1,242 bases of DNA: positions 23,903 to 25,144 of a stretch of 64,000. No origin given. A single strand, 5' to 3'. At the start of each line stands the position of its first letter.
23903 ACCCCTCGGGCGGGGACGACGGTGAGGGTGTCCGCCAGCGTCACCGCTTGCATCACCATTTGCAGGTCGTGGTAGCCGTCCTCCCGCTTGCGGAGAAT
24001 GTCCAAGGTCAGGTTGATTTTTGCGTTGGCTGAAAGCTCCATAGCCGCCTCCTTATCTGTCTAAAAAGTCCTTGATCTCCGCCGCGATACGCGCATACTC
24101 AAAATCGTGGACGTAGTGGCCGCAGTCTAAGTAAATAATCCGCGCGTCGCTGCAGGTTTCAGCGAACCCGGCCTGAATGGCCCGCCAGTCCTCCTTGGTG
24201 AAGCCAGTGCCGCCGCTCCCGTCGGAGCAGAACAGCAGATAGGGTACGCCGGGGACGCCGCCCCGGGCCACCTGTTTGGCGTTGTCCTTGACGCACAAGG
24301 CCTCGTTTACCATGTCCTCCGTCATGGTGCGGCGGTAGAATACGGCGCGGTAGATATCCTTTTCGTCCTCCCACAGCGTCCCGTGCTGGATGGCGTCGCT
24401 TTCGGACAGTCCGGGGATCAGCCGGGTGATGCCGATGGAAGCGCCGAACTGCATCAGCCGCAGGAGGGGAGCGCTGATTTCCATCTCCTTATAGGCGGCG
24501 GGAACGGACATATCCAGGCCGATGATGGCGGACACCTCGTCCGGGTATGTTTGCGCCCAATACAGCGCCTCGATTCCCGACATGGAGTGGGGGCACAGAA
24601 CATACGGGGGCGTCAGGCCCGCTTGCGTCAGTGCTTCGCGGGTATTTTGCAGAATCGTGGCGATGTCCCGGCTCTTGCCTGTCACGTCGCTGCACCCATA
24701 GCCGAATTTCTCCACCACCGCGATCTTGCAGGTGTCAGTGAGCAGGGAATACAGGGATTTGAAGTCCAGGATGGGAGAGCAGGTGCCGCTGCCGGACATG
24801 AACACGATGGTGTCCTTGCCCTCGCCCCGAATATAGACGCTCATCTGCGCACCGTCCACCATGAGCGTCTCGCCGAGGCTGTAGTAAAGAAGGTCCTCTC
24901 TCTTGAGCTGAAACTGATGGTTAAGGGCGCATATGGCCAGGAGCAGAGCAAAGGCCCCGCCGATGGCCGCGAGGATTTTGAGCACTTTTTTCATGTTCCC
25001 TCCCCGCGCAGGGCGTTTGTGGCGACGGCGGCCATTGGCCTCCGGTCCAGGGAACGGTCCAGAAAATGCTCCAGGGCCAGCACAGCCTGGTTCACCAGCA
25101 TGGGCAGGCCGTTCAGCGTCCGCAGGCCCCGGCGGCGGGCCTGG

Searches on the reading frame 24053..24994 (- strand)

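Call 94: search_protein_families(library=pfam, proteins=[window:24053-24994:-], max_evalue=0.000001)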
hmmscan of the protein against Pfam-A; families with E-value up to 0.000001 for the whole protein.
window:24053-24994:- (313 aa): 0 families

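Call 97: search_protein_families(library=pfam, proteins=[window:24053-24994:-], max_evalue=0.01)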
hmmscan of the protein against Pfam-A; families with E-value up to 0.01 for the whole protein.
window:24053-24994:- (313 aa): 2 families
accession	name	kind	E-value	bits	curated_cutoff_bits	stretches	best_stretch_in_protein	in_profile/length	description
PF00561.26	Abhydrolase_1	-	2.6e-05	24.5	25.8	1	81-162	20-102/245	alpha/beta hydrolase fold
PF12146.15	Hydrolase_4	-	0.0022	17.8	27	1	109-180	60-125/239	Serine aminopeptidase, S33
